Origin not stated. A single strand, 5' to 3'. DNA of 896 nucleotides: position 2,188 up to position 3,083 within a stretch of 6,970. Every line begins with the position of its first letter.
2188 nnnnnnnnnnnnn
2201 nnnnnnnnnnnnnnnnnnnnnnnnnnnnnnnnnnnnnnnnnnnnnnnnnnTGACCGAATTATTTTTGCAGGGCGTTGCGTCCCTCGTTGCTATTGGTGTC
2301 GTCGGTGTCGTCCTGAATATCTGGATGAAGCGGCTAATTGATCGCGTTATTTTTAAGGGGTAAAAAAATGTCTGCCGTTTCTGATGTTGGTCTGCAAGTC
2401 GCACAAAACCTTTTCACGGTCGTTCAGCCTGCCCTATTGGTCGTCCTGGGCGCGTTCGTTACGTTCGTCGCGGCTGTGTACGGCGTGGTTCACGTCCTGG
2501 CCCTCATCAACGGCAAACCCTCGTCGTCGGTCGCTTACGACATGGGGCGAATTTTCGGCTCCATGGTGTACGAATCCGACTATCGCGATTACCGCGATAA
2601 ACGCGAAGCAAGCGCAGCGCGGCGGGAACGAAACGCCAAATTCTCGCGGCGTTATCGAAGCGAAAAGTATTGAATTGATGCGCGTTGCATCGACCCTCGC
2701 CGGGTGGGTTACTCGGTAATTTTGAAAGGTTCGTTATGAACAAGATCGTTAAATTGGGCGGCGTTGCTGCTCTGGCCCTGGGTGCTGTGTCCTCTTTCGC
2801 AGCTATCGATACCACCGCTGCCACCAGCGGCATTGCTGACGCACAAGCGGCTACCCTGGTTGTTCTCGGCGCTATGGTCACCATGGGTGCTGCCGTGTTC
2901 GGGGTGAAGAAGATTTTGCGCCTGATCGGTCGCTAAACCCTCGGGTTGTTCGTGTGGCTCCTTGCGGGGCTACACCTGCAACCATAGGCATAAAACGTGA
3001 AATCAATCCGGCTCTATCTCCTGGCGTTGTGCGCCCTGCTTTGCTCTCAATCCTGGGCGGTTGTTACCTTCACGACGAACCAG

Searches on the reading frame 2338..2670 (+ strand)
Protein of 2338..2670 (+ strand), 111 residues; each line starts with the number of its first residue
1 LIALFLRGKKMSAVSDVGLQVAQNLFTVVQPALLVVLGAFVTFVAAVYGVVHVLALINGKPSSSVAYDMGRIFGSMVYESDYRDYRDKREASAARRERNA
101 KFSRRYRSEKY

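Call 5: search_protein_families(library=pfam, proteins=[window:2338-2670:+], max_evalue=0.1)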
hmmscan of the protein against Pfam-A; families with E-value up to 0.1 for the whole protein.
window:2338-2670:+ (111 aa): 1 family
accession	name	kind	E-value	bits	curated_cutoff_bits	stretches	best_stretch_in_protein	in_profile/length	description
PF14015.11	DUF4231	-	0.068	14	24.7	1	33-91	23-80/103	Protein of unknown function (DUF4231)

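Call 6: search_protein_families(library=phrogs, proteins=[window:2338-2670:+], max_evalue=0.1)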
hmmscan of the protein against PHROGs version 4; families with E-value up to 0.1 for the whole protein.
window:2338-2670:+ (111 aa): 0 families

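Call 88: search_protein_families(library=ncbifam, proteins=[window:2368-2670:+], max_evalue=0.1)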
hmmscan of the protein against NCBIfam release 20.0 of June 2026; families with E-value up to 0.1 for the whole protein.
window:2368-2670:+ (101 aa): 1 family
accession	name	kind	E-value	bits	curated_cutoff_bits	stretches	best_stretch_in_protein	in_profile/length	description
NF050118.1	aa3_CtaJ_Mycob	equivalog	0.023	15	43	1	23-61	2-39/80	aa3-type cytochrome oxidase subunit CtaJ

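Call 89: search_protein_families(library=padloc, proteins=[window:2368-2670:+], max_evalue=0.1)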
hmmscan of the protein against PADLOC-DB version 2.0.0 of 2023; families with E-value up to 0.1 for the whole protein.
window:2368-2670:+ (101 aa): 0 families

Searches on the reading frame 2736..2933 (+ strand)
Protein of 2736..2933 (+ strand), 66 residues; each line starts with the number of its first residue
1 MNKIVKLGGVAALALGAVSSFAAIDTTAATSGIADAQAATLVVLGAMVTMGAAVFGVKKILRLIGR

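Call 5: search_protein_families(library=pfam, proteins=[window:2736-2933:+], max_evalue=0.1)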
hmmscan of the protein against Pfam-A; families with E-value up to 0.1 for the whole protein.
window:2736-2933:+ (66 aa): 2 families
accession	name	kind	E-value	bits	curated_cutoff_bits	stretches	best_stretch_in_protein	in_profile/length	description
PF05356.16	Phage_Coat_B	-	5.2e-05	23.6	23.5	1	10-63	2-55/56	Inovirus Coat protein B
PF00584.25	SecE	-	0.012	16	22.7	1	37-64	23-51/55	SecE/Sec61-gamma subunits of protein translocation complex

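Call 6: search_protein_families(library=phrogs, proteins=[window:2736-2933:+], max_evalue=0.1)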
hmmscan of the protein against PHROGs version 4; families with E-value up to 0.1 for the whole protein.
window:2736-2933:+ (66 aa): 2 families
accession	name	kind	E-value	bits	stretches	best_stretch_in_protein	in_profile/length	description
phrog_1859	-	head and packaging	0.001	20.3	1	3-65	10-75/76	major head protein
phrog_2186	-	head and packaging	0.041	14.9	1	7-65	18-78/80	virion structural protein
